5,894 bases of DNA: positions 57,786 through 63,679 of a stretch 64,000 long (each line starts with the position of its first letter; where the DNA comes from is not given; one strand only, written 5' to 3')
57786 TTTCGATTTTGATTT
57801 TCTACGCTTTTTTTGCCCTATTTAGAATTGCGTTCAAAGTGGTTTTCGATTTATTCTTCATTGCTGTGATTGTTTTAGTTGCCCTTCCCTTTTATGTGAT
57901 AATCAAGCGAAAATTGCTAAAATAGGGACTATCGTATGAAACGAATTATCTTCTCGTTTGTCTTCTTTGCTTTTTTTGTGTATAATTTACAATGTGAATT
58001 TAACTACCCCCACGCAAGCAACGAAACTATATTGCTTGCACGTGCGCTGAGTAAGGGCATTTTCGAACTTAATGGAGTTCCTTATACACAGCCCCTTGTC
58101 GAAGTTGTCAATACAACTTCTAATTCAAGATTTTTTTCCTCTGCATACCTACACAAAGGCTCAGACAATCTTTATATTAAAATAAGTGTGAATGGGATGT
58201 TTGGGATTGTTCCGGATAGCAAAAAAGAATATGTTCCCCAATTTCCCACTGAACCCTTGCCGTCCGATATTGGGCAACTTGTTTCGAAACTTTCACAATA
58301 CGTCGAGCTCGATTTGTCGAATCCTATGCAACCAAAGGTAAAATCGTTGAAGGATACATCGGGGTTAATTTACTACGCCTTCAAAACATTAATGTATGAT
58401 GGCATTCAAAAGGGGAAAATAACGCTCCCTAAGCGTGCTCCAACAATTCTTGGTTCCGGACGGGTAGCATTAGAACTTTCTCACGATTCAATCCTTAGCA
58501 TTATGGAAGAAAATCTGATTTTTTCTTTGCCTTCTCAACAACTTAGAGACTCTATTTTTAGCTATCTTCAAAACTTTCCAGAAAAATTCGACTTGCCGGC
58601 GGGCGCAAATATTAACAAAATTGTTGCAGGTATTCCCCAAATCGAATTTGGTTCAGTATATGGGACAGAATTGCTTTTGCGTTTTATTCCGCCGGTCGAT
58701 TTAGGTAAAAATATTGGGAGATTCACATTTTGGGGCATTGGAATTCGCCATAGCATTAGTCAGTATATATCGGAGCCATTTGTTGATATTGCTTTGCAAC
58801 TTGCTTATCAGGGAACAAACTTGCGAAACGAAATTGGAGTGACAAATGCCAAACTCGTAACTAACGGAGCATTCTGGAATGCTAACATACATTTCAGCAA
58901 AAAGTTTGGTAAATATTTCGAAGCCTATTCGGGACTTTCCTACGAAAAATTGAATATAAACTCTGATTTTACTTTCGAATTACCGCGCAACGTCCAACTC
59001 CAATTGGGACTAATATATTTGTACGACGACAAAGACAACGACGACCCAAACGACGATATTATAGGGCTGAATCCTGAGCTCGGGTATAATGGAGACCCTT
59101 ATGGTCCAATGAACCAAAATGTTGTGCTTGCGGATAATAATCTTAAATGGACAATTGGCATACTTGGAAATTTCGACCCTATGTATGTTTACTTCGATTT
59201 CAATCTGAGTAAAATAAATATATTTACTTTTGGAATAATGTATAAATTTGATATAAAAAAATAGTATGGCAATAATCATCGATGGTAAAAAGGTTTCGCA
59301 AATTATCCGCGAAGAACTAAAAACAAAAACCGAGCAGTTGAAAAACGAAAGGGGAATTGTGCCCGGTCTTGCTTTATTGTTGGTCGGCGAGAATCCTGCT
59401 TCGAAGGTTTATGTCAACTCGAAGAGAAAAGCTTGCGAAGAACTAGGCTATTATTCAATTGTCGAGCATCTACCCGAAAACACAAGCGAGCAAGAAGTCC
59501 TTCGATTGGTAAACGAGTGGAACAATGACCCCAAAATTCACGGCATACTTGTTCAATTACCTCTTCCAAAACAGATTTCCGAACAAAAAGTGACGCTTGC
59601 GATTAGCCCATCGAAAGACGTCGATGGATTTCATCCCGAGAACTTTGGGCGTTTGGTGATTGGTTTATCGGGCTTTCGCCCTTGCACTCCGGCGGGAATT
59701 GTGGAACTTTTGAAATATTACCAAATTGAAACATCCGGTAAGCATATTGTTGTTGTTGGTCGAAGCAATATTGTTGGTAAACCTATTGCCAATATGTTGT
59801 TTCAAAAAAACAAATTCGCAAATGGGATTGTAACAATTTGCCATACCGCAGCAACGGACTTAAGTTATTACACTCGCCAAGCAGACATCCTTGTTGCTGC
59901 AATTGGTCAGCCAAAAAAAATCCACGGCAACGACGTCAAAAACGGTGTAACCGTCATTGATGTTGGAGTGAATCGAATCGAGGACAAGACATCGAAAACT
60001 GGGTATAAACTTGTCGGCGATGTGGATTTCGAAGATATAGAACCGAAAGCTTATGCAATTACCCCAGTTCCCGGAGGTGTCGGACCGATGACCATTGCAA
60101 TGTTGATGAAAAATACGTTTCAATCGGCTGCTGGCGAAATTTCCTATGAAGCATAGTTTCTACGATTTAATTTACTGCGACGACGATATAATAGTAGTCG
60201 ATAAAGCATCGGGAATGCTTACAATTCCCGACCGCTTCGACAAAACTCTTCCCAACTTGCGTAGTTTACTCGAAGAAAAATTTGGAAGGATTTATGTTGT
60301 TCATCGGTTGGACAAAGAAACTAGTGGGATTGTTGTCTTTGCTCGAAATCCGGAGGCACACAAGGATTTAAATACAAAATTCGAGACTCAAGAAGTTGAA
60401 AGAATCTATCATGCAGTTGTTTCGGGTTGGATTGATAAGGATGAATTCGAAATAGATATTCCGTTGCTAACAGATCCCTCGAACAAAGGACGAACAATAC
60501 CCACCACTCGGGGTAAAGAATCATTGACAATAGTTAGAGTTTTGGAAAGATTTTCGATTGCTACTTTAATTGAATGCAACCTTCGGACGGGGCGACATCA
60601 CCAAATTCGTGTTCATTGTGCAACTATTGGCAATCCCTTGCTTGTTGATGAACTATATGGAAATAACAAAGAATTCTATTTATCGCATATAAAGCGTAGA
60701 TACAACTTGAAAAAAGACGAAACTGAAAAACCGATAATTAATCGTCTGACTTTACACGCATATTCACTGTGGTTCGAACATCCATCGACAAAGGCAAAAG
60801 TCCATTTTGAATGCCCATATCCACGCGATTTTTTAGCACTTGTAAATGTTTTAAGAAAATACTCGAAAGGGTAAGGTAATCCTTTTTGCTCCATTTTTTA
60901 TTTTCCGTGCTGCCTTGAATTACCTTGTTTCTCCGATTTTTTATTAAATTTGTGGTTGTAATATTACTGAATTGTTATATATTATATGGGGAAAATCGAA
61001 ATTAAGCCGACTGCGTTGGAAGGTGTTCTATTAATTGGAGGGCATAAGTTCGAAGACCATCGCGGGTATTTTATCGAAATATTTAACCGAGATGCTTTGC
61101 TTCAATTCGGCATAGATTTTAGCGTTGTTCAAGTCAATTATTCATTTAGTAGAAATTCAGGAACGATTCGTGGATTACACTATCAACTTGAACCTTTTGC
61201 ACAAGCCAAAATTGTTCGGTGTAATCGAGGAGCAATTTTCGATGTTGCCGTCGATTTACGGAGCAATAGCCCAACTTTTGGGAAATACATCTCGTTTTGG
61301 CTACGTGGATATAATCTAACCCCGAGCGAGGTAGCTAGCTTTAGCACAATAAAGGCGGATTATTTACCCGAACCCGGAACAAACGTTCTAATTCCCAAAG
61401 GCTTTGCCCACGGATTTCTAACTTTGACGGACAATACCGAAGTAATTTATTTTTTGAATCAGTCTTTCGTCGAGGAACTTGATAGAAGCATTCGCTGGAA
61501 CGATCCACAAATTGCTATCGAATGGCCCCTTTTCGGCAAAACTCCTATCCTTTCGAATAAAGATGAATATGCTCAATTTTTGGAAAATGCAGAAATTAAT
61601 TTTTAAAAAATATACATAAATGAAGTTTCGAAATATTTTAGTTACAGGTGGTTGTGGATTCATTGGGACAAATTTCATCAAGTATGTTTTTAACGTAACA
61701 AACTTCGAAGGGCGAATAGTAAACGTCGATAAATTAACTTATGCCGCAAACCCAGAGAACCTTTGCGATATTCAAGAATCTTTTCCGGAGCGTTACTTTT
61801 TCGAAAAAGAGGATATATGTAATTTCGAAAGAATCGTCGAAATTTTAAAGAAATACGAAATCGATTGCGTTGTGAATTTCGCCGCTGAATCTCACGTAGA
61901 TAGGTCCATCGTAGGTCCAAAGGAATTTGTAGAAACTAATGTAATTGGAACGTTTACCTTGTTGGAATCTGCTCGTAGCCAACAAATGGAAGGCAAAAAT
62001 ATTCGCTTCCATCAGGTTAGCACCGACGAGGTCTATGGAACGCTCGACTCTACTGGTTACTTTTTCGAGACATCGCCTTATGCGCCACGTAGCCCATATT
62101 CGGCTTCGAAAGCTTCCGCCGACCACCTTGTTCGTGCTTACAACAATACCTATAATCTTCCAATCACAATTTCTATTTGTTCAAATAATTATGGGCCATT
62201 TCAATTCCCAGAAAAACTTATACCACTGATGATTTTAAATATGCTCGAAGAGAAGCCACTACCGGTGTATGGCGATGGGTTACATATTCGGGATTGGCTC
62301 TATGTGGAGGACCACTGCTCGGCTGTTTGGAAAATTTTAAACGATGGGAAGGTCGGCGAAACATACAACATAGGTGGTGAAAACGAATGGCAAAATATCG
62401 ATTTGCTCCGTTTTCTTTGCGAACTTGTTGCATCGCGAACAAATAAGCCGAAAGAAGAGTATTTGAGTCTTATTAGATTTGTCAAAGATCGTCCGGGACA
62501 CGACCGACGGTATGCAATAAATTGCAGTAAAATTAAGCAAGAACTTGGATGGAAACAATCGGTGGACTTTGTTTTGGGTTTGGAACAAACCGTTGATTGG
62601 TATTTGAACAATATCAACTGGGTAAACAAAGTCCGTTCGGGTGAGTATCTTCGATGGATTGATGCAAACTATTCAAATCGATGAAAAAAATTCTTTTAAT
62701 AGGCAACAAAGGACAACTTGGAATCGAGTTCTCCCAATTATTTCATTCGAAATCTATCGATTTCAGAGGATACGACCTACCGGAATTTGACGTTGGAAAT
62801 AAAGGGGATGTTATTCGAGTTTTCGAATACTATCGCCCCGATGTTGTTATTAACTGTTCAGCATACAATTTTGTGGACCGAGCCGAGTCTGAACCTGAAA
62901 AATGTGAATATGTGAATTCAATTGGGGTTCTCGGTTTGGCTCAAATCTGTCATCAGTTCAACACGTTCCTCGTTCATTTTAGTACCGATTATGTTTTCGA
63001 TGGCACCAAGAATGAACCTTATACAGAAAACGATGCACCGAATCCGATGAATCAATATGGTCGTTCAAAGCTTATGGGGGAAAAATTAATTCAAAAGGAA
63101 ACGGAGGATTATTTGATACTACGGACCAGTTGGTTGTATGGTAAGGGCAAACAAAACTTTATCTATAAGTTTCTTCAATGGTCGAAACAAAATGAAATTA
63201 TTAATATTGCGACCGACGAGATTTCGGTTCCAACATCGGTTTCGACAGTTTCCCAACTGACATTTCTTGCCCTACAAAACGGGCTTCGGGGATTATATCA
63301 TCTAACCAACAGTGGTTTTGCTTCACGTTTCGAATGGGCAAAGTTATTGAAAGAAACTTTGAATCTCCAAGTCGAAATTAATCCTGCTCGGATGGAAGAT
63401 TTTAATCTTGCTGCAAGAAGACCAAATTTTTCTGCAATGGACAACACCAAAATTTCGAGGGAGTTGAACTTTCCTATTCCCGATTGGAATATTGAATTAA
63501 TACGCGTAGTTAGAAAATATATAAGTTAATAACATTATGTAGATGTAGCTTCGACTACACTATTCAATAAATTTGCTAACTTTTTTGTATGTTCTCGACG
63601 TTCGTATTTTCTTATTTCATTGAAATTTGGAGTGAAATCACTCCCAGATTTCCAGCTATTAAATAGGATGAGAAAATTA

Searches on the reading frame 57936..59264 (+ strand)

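Call 60: search_protein_families(library=pfam, proteins=[window:57936-59264:+], max_evalue=0.00001)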
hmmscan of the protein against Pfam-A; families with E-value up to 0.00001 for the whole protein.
window:57936-59264:+ (442 aa): 1 family
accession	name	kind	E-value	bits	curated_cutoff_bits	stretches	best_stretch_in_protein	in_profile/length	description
PF20230.4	DUF6588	-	1.6e-31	110.1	27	1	48-438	41-319/319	Family of unknown function (DUF6588)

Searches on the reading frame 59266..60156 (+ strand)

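Call 60: search_protein_families(library=pfam, proteins=[window:59266-60156:+], max_evalue=0.00001)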
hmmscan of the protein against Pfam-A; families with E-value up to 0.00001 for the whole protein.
window:59266-60156:+ (296 aa): 2 families
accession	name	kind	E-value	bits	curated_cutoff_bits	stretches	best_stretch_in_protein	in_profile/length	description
PF02882.25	THF_DHG_CYH_C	-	1.8e-64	216.3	27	1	123-288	1-156/160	Tetrahydrofolate dehydrogenase/cyclohydrolase, NAD(P)-binding domain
PF00763.28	THF_DHG_CYH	-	2.6e-43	147.4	32.8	1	5-120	1-115/115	Tetrahydrofolate dehydrogenase/cyclohydrolase, catalytic domain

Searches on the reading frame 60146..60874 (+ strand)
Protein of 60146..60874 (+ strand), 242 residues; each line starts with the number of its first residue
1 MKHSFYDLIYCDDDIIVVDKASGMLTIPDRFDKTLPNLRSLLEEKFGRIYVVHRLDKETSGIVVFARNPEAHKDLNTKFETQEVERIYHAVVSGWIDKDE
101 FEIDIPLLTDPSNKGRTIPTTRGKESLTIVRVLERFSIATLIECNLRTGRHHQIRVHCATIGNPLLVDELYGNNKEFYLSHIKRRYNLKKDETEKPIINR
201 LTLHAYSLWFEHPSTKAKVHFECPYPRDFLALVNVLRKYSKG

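Call 60: search_protein_families(library=pfam, proteins=[window:60146-60874:+], max_evalue=0.00001)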
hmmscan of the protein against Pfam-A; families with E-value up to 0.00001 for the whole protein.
window:60146-60874:+ (242 aa): 1 family
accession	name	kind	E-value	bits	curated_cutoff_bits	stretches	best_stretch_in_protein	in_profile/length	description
PF00849.27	PseudoU_synth_2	-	7.2e-32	111.2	26.8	1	14-159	1-151/152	RNA pseudouridylate synthase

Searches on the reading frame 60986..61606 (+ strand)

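Call 60: search_protein_families(library=pfam, proteins=[window:60986-61606:+], max_evalue=0.00001)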
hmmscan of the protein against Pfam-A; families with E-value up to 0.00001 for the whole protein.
window:60986-61606:+ (206 aa): 1 family
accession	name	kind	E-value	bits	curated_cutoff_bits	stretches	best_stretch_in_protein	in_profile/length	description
PF00908.23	dTDP_sugar_isom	-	5.1e-56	189.4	27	2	9-108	2-100/168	dTDP-4-dehydrorhamnose 3,5-epimerase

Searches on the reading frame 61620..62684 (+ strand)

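Call 60: search_protein_families(library=pfam, proteins=[window:61620-62684:+], max_evalue=0.00001)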
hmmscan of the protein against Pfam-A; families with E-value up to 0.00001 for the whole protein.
window:61620-62684:+ (354 aa): 6 families
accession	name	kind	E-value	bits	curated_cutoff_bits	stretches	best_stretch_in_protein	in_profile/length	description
PF16363.11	GDP_Man_Dehyd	-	1.7e-88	297.7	27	1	7-323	1-331/332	GDP-mannose 4,6 dehydratase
PF01370.27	Epimerase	-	6.8e-65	219.3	20.9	1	6-252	1-240/240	NAD dependent epimerase/dehydratase family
PF02719.21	Polysacc_synt_2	-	6.2e-13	49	20.2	1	6-275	1-252/293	Polysaccharide biosynthesis protein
PF01073.25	3Beta_HSD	-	9.7e-12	44.9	22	1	7-231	1-220/280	3-beta hydroxysteroid dehydrogenase/isomerase family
PF04321.23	RmlD_sub_bind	-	2.4e-10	40.4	27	1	5-178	2-143/287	RmlD substrate binding domain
PF07993.18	NAD_binding_4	-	1.3e-08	34.8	20.1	1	80-185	88-202/258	Male sterility protein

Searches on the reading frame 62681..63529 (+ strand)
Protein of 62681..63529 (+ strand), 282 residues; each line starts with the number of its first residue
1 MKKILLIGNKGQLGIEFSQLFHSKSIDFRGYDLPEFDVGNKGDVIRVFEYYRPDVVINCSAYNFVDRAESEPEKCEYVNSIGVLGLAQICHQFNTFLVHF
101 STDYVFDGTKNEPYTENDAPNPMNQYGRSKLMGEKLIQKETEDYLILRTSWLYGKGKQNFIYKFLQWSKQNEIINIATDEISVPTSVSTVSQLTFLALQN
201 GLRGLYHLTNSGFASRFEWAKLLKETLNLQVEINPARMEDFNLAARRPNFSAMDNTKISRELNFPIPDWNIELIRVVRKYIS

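Call 60: search_protein_families(library=pfam, proteins=[window:62681-63529:+], max_evalue=0.00001)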
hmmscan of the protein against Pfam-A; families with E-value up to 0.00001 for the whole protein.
window:62681-63529:+ (282 aa): 5 families
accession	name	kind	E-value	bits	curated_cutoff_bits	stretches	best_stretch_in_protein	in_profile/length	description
PF04321.23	RmlD_sub_bind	-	5.6e-80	268.9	27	1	3-280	2-285/287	RmlD substrate binding domain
PF01370.27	Epimerase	-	1.2e-20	74.4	20.9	1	4-160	1-181/240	NAD dependent epimerase/dehydratase family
PF16363.11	GDP_Man_Dehyd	-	1.4e-15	58.1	27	1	30-145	53-172/332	GDP-mannose 4,6 dehydratase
PF02719.21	Polysacc_synt_2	-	1.4e-07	31.4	20.2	1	37-142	62-154/293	Polysaccharide biosynthesis protein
PF07993.18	NAD_binding_4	-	3.9e-06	26.6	20.1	1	54-155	90-210/258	Male sterility protein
